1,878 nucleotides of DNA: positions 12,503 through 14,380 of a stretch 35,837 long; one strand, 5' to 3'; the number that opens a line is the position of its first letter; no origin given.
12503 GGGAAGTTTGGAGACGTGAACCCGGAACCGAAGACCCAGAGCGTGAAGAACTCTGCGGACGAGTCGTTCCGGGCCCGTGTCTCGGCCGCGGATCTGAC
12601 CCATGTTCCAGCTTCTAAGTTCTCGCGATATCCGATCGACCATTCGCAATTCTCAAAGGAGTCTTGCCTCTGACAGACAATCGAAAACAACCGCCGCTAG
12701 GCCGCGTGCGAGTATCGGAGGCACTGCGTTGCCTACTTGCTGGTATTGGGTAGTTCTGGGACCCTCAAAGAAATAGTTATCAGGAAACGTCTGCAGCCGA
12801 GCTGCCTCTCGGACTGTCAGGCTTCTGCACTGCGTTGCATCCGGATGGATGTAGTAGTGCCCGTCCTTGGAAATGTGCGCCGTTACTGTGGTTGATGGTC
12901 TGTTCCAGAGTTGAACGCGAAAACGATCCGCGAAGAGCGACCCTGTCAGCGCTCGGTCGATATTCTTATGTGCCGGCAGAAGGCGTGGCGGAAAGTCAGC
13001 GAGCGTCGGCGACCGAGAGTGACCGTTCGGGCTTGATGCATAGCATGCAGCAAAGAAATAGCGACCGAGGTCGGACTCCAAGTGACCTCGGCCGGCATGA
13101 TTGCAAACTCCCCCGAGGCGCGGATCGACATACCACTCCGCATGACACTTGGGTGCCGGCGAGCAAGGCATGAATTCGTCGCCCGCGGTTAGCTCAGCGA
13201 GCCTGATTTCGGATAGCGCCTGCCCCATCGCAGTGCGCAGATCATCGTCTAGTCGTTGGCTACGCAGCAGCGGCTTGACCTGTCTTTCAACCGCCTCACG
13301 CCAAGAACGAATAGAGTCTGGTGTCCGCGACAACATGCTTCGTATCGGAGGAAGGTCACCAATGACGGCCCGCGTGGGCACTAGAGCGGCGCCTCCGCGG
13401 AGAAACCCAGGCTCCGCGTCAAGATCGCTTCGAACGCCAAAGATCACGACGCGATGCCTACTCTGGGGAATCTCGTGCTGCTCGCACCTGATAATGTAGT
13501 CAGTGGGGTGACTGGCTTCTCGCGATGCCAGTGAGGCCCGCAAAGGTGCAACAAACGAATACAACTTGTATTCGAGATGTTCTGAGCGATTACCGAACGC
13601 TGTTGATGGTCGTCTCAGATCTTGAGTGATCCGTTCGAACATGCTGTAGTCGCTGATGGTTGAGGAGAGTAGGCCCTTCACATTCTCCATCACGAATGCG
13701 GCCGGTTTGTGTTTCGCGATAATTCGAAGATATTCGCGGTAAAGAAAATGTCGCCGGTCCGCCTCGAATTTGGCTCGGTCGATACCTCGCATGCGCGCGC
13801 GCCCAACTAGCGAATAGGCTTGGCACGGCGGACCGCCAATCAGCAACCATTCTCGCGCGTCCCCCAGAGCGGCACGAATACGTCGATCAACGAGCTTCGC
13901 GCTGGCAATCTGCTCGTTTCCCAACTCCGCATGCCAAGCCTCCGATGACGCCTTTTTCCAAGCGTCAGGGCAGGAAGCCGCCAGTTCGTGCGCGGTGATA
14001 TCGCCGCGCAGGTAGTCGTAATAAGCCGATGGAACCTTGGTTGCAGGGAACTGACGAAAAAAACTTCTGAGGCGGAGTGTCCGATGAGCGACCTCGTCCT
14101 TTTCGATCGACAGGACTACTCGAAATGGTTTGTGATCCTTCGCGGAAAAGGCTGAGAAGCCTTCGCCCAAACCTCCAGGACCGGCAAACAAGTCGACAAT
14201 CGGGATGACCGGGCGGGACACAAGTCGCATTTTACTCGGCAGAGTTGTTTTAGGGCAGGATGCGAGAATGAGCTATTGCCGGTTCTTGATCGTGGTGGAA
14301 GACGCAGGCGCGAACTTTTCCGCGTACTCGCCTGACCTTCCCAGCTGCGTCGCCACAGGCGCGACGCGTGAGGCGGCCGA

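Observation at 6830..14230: Five-gene Dcm-Vsr-GHKL ATPase-PD-(D/E)xK-Z1 operon: a predicted but uncharacterised restriction/defence system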

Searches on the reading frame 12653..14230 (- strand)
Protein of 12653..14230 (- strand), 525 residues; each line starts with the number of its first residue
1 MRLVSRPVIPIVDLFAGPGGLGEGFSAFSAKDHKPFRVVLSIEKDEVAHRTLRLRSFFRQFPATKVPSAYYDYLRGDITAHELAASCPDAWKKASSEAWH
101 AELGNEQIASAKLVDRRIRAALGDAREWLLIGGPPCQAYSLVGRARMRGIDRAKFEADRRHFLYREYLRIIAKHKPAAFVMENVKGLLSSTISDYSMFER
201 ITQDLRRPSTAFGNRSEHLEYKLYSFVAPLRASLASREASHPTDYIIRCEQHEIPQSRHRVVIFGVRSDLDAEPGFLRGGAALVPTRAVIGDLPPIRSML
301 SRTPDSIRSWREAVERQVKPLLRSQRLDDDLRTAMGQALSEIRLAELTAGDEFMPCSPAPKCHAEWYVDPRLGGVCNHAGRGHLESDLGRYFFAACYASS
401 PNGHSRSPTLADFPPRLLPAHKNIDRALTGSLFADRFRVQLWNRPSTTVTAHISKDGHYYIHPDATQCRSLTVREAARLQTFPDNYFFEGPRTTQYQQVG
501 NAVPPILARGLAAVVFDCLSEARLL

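Call 3: search_protein_families(library=pfam, proteins=[window:12653-14230:-], max_evalue=0.01)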
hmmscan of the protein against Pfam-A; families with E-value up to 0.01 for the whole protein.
window:12653-14230:- (525 aa): 1 family
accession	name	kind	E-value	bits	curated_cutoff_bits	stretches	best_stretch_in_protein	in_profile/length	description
PF00145.23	DNA_methylase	-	3.4e-40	138.9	22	2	436-513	244-320/324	C-5 cytosine-specific DNA methylase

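Call 4: search_protein_families(library=padloc, proteins=[window:12653-14230:-], max_evalue=0.01)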
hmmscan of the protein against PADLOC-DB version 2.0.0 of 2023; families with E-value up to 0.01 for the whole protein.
window:12653-14230:- (525 aa): 54 families (the best 25 are shown)
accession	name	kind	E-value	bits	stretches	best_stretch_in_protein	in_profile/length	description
PDLC02649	DrmMII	-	2e-91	305.1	2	374-521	284-420/422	DrmMII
PDLC03232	MTase_II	-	1.6e-66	223.1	2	374-522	325-463/465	Type II methyltransferase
PDLC03234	MTase_II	-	1.2e-55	187.3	2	413-521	265-368/375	Type II methyltransferase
PDLC02656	DrmMII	-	2.8e-54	182.7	2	432-521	384-471/491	DrmMII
PDLC03378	MTase_II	-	5.2e-54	181.8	3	430-521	242-332/344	Type II methyltransferase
PDLC02648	DrmMII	-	2.6e-48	163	2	428-519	356-451/468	DrmMII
PDLC03326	MTase_II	-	1.8e-45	153.9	3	437-519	291-376/412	Type II methyltransferase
PDLC00033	DruM2|DruM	-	2.4e-43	146.8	2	412-519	262-364/368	DNA cytosine methylase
PDLC03272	MTase_II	-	3.5e-37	126.5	2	10-205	76-204/407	Type II methyltransferase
PDLC03231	MTase_II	-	1.4e-36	124.3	2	433-513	382-460/488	Type II methyltransferase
PDLC00026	DruM2|DruM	-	2.7e-36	123.8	2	11-278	7-179/336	DNA cytosine methylase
PDLC03307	MTase_II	-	7.3e-34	115.6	2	129-273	65-196/382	Type II methyltransferase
PDLC03225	MTase_II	-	2.9e-32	110.1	2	442-519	526-598/615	Type II methyltransferase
PDLC02650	DrmMII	-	3.5e-31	106.6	2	110-193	67-143/435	DrmMII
PDLC00027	DruM2|DruM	-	3.1e-30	103.8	2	462-519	294-351/361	DNA cytosine methylase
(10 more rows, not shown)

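Call 5: search_protein_families(library=ncbifam, proteins=[window:12653-14230:-], max_evalue=0.01)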
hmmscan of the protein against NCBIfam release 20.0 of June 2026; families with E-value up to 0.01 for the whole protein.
window:12653-14230:- (525 aa): 2 families
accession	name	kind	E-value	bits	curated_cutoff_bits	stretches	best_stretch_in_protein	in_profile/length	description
TIGR00675.1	dcm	superfamily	2.2e-35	122.9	100.65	2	129-273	63-167/329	DNA (cytosine-5-)-methyltransferase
NF007772.0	PRK10458.1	subfamily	6e-16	58.1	710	1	129-190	172-234/472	DNA cytosine methylase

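Call 49: search_solved_structures(query=window:12653-14230:-, max_evalue=0.00001)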
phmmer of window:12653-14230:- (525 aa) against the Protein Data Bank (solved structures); distinct sequences matched with E-value up to 0.00001: 41.
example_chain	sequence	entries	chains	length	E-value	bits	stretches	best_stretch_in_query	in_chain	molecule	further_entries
1dct_A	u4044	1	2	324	3.1e-17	65.8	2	129-190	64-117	PROTEIN (MODIFICATION METHYLASE HAEIII)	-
3ubt_Y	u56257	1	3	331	5e-16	61.8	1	444-519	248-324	Modification methylase HaeIII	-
5gut_A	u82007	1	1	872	2.8e-13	52.7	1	446-519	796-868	DNA (cytosine-5)-methyltransferase 1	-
5guv_A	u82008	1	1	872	4.9e-13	51.9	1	446-519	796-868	DNA (cytosine-5)-methyltransferase 1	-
3pt9_A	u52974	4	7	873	5.4e-13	51.8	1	446-519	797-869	DNA (cytosine-5)-methyltransferase 1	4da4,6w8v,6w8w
3pt6_A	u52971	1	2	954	7.4e-13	51.3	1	446-519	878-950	DNA (cytosine-5)-methyltransferase 1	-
3av4_A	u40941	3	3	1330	1.3e-12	50.5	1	446-520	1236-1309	DNA (cytosine-5)-methyltransferase 1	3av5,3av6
5wy1_A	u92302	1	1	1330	1.3e-12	50.5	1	446-520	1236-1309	DNA (cytosine-5)-methyltransferase 1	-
9mvy_A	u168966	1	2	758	2.3e-12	49.7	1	441-512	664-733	DNA (cytosine-5)-methyltransferase 1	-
3g7u_A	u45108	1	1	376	2.3e-12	49.7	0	462-522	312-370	Cytosine-specific methyltransferase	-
7ubu_A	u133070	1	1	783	2.5e-12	49.6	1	441-512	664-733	DNA (cytosine-5)-methyltransferase 1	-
4fsx_A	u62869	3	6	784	2.5e-12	49.6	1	441-512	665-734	DNA (cytosine-5)-methyltransferase 1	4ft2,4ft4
3lx6_A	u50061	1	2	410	5.2e-12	48.5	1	128-190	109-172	Cytosine-specific methyltransferase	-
9v36_A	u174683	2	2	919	5.3e-12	48.5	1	446-519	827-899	DNA (cytosine-5)-methyltransferase 1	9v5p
6x9i_A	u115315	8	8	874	6.6e-12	48.2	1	446-519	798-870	DNA (cytosine-5)-methyltransferase 1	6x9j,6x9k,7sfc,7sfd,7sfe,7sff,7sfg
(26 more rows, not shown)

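Call 102: find_homologous_proteins(query=window:12653-14230:-, max_evalue=1e-20)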
Query window:12653-14230:- (525 aa): 8000 proteins with E <= 1e-20 among 8000 candidates; the best 120 are listed.
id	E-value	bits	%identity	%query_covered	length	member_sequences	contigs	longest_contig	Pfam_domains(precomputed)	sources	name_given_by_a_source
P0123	0.0e+0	1207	100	100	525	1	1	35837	PF00145.24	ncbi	-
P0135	3.8e-234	796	68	98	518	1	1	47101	PF00145.24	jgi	jgi:DNA (cytosine-5)-methyltransferase 1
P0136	6.0e-179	614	54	98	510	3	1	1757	PF00145.24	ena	-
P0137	1.0e-174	600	56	96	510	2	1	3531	PF00145.24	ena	-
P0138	4.7e-174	598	55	98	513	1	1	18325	PF00145.24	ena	-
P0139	4.6e-172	592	54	98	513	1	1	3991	PF00145.24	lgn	-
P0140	7.1e-172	591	54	98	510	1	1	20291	PF00145.24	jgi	jgi:DNA (cytosine-5)-methyltransferase 1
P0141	1.5e-171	590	54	97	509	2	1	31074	PF00145.24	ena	-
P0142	2.7e-171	589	52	99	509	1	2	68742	PF00145.24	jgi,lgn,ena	-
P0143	6.5e-171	588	54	97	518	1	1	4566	PF00145.24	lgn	-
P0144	2.8e-170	586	54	98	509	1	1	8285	PF00145.24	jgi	jgi:DNA (cytosine-5)-methyltransferase 1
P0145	3.4e-170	585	55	97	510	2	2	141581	PF00145.24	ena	-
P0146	1.0e-169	584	53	97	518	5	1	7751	PF00145.24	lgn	-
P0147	1.2e-169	584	55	98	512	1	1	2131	PF00145.24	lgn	-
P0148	1.3e-169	583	54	99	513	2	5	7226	PF00145.24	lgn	-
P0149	1.4e-169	583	55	99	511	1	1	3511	PF00145.24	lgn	-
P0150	1.8e-169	583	52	98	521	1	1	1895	PF00145.24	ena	-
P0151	3.0e-169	582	52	97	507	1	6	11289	PF00145.24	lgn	-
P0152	3.1e-169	582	54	98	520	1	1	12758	PF00145.24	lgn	-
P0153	3.6e-169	582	54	98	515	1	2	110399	PF00145.24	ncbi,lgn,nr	ncbi:MAG TPA: DNA cytosine methyltransferase [Lacunisphaera sp.]|nr:DNA cytosine methyltransferase [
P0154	4.2e-169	582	55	98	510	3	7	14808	PF00145.24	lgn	-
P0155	6.8e-169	581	54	98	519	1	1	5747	PF00145.24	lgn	-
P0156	8.2e-169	581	53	98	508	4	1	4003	PF00145.24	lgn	-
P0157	9.1e-169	581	54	99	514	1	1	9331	PF00145.24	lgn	-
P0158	9.3e-169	581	54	97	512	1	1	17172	PF00145.24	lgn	-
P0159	1.3e-168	580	54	98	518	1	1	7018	PF00145.24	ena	-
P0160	1.5e-168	580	54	97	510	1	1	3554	PF00145.24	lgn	-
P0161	1.5e-168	580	54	97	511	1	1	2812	PF00145.24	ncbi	-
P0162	1.7e-168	580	54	98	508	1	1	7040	PF00145.24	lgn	-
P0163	2.2e-168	579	53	98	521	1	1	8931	PF00145.24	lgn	-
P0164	2.7e-168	579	55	97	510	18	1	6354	PF00145.24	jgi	-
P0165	2.9e-168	579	55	98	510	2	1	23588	PF00145.24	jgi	-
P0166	3.2e-168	579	54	97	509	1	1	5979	PF00145.24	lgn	-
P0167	4.0e-168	579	53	97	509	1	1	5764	PF00145.24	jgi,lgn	jgi:DNA (cytosine-5)-methyltransferase 1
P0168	4.6e-168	578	54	98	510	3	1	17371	PF00145.24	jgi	jgi:DNA (cytosine-5)-methyltransferase 1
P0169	8.2e-168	578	55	97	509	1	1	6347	PF00145.24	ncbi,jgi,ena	jgi:DNA (cytosine-5)-methyltransferase 1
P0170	1.0e-167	577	54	98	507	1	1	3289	PF00145.24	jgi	jgi:DNA (cytosine-5)-methyltransferase 1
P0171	1.2e-167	577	53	98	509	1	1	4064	PF00145.24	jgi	jgi:DNA (cytosine-5)-methyltransferase 1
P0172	1.3e-167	577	52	98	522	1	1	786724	PF00145.24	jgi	jgi:DNA (cytosine-5)-methyltransferase 1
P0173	1.4e-167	577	54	98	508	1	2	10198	PF00145.24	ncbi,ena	-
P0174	1.4e-167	577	52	97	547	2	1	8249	PF00145.24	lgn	-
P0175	1.6e-167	577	55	97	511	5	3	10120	PF00145.24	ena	-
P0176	1.6e-167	577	53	98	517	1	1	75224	PF00145.24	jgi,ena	-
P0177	1.7e-167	577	54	97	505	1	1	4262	PF00145.24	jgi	jgi:DNA (cytosine-5)-methyltransferase 1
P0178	1.9e-167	576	53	98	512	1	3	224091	PF00145.24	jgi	jgi:DNA (cytosine-5)-methyltransferase 1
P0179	2.5e-167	576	54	97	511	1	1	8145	PF00145.24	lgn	-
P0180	2.6e-167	576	54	98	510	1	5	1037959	PF00145.24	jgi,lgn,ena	jgi:DNA (cytosine-5)-methyltransferase 1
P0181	3.5e-167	575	57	93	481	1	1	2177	PF00145.24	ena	-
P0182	3.9e-167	575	55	97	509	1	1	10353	PF00145.24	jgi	jgi:DNA (cytosine-5)-methyltransferase 1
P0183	4.4e-167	575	54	97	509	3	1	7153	PF00145.24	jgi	jgi:DNA (cytosine-5)-methyltransferase 1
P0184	4.9e-167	575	54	98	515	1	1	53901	PF00145.24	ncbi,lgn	-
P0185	5.1e-167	575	51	97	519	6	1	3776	PF00145.24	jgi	jgi:DNA (cytosine-5)-methyltransferase 1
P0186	5.2e-167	575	52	99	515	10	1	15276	PF00145.24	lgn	-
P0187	5.7e-167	575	51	98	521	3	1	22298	PF00145.24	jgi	jgi:DNA (cytosine-5)-methyltransferase 1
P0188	5.8e-167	575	53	98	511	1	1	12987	PF00145.24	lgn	-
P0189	5.8e-167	575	53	98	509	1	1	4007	PF00145.24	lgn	-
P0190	6.3e-167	575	53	97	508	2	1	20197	PF00145.24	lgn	-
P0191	6.7e-167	575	54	97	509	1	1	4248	PF00145.24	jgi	jgi:DNA (cytosine-5)-methyltransferase 1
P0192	7.4e-167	574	53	98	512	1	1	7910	PF00145.24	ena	-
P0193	7.4e-167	574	53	98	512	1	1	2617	PF00145.24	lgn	-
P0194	8.4e-167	574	54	97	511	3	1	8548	PF00145.24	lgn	-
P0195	9.5e-167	574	54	98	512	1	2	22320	PF00145.24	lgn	-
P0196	1.0e-166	574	53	98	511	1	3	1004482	PF00145.24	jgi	-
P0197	1.1e-166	574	52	98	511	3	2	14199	PF00145.24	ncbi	-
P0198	1.5e-166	573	54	97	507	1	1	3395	PF00145.24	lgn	-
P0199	1.9e-166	573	54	97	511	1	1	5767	PF00145.24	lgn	-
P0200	2.1e-166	573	55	96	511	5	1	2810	PF00145.24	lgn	-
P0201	2.5e-166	573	52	98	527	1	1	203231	PF00145.24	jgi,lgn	jgi:DNA (cytosine-5)-methyltransferase 1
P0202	3.2e-166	572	53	98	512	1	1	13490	PF00145.24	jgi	jgi:DNA (cytosine-5)-methyltransferase 1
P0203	3.8e-166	572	52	98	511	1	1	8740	PF00145.24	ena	-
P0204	6.7e-166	571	53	97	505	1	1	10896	PF00145.24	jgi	jgi:DNA (cytosine-5)-methyltransferase 1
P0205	7.5e-166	571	52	98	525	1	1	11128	PF00145.24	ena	-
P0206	7.9e-166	571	55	97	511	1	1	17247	PF00145.24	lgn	-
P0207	8.3e-166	571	51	98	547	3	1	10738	PF00145.24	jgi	-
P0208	8.6e-166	571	53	96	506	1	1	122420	PF00145.24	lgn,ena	-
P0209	9.0e-166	571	55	97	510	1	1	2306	PF00145.24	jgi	-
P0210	9.7e-166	571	54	97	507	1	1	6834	PF00145.24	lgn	-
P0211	1.1e-165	571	53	97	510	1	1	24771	PF00145.24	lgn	-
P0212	1.2e-165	570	55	97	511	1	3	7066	PF00145.24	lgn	-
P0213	1.2e-165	570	52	98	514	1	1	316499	PF00145.24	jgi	jgi:DNA (cytosine-5)-methyltransferase 1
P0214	1.2e-165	570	53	98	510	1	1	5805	PF00145.24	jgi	jgi:DNA (cytosine-5)-methyltransferase 1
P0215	1.3e-165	570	54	98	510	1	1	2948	PF00145.24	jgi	-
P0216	1.7e-165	570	54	98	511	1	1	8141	PF00145.24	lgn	-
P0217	1.7e-165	570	53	98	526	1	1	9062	PF00145.24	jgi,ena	-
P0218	1.8e-165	570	53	97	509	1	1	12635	PF00145.24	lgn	-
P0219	1.8e-165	570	51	97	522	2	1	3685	PF00145.24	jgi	jgi:DNA (cytosine-5)-methyltransferase 1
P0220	1.8e-165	570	53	98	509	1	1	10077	PF00145.24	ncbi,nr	ncbi:MAG TPA: DNA (cytosine-5-)-methyltransferase [Pyrinomonadaceae bacterium]|nr:DNA (cytosine-5-)-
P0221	1.9e-165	570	53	98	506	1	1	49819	PF00145.24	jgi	jgi:DNA (cytosine-5)-methyltransferase 1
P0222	1.9e-165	570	53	98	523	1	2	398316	PF00145.24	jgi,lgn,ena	jgi:DNA (cytosine-5)-methyltransferase 1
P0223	2.0e-165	570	54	97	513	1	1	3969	PF00145.24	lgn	-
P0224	2.3e-165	569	51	98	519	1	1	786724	PF00145.24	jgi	jgi:DNA (cytosine-5)-methyltransferase 1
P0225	2.3e-165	569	51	98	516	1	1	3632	PF00145.24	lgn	-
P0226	3.0e-165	569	54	97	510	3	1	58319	PF00145.24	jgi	jgi:DNA (cytosine-5)-methyltransferase 1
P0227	3.1e-165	569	53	97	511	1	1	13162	PF00145.24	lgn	-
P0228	3.4e-165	569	54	98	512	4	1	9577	PF00145.24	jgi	-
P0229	3.4e-165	569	54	97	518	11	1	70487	PF00145.24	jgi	jgi:DNA (cytosine-5)-methyltransferase 1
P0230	3.5e-165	569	53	98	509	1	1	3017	PF00145.24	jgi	jgi:DNA (cytosine-5)-methyltransferase 1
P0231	3.5e-165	569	54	97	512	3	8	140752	PF00145.24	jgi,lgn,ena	jgi:DNA (cytosine-5)-methyltransferase 1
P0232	4.3e-165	569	53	98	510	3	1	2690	PF00145.24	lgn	-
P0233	4.3e-165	569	53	98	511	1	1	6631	PF00145.24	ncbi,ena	-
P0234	4.7e-165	568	53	97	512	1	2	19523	PF00145.24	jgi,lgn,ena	jgi:DNA (cytosine-5)-methyltransferase 1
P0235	4.7e-165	568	51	98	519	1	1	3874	PF00145.24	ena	-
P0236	5.5e-165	568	53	97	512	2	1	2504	PF00145.24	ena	-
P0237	5.7e-165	568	54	97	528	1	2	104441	PF00145.24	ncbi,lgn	-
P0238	5.9e-165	568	54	98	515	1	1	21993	PF00145.24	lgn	-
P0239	6.0e-165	568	53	97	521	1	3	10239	PF00145.24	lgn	-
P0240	6.8e-165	568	53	97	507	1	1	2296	PF00145.24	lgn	-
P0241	7.0e-165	568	52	98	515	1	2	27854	PF00145.24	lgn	-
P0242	7.4e-165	568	53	99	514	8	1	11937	PF00145.24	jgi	jgi:DNA (cytosine-5)-methyltransferase 1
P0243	7.7e-165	568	53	97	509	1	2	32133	PF00145.24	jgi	jgi:DNA (cytosine-5)-methyltransferase 1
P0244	1.1e-164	567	52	99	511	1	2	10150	PF00145.24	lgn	-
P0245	1.1e-164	567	52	98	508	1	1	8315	PF00145.24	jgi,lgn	jgi:DNA (cytosine-5)-methyltransferase 1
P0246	1.4e-164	567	54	97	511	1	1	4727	PF00145.24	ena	-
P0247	1.4e-164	567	51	98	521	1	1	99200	PF00145.24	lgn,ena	-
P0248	1.4e-164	567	52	97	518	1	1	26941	PF00145.24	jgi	jgi:DNA (cytosine-5)-methyltransferase 1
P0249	1.4e-164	567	53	98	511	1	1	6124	PF00145.24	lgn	-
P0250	1.4e-164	567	54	98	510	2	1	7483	PF00145.24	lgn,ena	-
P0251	1.5e-164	567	53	98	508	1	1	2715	PF00145.24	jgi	jgi:DNA (cytosine-5)-methyltransferase 1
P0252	1.9e-164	566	53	98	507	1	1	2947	PF00145.24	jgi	jgi:DNA (cytosine-5)-methyltransferase 1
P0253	1.9e-164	566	53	98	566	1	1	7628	PF00145.24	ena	-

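Call 103: find_encoding_contigs(protein=P0135, flank=8000, max_places=1)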
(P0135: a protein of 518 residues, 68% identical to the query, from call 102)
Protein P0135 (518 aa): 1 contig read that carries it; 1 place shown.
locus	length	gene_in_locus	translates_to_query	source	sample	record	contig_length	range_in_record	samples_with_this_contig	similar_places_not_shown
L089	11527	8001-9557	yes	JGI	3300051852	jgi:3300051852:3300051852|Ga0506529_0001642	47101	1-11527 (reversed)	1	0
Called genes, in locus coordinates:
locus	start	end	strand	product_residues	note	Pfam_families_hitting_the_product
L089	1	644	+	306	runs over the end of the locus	PF00144:Beta-lactamase (faint), PF13354:Beta-lactamase2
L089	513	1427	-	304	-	PF08240:ADH_N (weak), PF00107:ADH_zinc_N, PF13602:ADH_zinc_N_2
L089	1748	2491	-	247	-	PF01975:SurE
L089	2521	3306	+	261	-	PF00781:DAGK_cat, PF01513:NAD_kinase (weak), PF19279:YegS_C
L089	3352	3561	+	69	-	PF20106:DUF6496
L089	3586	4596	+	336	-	PF03435:Sacchrp_dh_NADP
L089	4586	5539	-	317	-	PF08240:ADH_N, PF00107:ADH_zinc_N, PF13602:ADH_zinc_N_2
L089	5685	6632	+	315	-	PF05544:Pro_racemase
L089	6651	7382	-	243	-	-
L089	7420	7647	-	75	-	-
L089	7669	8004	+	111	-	-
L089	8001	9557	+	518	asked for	PF00145:DNA_methylase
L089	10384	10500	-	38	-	-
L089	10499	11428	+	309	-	-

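Call 104: find_encoding_contigs(protein=P0142, flank=8000, max_places=1)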
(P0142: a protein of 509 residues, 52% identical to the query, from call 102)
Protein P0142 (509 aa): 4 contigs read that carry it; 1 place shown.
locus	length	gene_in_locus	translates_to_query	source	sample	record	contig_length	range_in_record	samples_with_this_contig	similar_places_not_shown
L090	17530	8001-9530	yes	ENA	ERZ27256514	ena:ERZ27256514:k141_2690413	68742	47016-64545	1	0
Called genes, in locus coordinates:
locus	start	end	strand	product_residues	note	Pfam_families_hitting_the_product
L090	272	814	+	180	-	PF16473:Rv2179c-like, PF00929:RNase_T, PF13482:RNase_H_2 (weak)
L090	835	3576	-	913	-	PF00580:UvrD-helicase, PF13245:AAA_19, PF13604:AAA_30 (faint), PF13361:UvrD_C, PF13538:UvrD_C_2 (faint), PF12705:PDDEXK_1, PF01930:Cas_Cas4 (weak)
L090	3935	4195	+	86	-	PF04014:MazE_antitoxin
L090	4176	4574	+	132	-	PF01850:PIN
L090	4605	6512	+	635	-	-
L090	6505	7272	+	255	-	-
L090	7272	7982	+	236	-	PF19866:DUF6339 (weak)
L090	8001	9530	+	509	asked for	PF00145:DNA_methylase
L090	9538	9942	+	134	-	PF03852:Vsr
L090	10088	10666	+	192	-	PF22945:LEM-3_GIY-YIG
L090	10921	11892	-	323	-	-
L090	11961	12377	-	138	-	PF04970:LRAT (faint)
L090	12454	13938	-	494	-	PF00899:ThiF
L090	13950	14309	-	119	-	PF14462:Prok-E2_E (faint)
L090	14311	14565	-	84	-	-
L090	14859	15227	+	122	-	PF13560:HTH_31, PF12844:HTH_19, PF01381:HTH_3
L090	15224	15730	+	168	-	PF06114:Peptidase_M78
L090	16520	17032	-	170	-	-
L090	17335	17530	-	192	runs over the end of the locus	-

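Call 105: find_encoding_contigs(protein=P0145, flank=8000, max_places=1)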
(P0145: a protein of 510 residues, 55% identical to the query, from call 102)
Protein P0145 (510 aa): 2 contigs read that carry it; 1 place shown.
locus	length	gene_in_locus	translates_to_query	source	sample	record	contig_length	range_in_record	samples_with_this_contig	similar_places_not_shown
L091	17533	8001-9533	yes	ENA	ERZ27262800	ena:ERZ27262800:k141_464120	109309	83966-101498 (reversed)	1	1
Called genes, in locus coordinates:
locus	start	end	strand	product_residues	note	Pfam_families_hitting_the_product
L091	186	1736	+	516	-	PF13641:Glyco_tranf_2_3, PF00535:Glycos_transf_2, PF13489:Methyltransf_23, PF08241:Methyltransf_11 (weak), PF08242:Methyltransf_12, PF13649:Methyltransf_25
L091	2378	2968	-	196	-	-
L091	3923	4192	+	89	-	PF04014:MazE_antitoxin (weak)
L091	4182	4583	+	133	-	PF01850:PIN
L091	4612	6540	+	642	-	-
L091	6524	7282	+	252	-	-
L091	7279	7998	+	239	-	PF19866:DUF6339 (weak)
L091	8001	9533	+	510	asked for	PF00145:DNA_methylase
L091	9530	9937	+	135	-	-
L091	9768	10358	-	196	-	PF03852:Vsr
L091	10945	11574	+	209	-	-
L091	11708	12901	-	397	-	PF13489:Methyltransf_23, PF07021:MetW, PF02353:CMAS (faint), PF08241:Methyltransf_11, PF08242:Methyltransf_12, PF13649:Methyltransf_25, PF13847:Methyltransf_31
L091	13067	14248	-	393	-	PF02012:BNR (faint), PF13088:BNR_2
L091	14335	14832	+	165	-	PF03965:Penicillinase_R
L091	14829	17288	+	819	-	PF05569:Peptidase_M56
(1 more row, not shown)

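Call 106: find_encoding_contigs(protein=P0153, flank=8000, max_places=1)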
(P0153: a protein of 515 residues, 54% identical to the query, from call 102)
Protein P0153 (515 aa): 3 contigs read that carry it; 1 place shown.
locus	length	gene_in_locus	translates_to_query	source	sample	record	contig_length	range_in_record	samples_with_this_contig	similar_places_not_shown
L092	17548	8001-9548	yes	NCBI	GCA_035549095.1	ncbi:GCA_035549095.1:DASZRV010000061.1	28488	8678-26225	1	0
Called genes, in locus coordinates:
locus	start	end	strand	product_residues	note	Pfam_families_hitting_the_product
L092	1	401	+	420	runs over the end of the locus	PF14684:Tricorn_C1, PF03572:Peptidase_S41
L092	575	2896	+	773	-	PF00521:DNA_topoisoIV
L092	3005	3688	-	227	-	PF05635:23S_rRNA_IVP (weak)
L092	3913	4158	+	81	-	PF04014:MazE_antitoxin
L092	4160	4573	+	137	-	PF01850:PIN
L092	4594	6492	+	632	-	-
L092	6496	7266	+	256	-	-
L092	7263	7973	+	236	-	-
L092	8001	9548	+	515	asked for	PF00145:DNA_methylase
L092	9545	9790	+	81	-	-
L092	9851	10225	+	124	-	PF03852:Vsr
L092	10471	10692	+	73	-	-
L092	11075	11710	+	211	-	PF10543:ORF6N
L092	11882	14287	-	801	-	PF12704:MacB_PCD, PF02687:FtsX, PF12704:MacB_PCD, PF02687:FtsX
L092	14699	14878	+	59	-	PF05532:CsbD (weak)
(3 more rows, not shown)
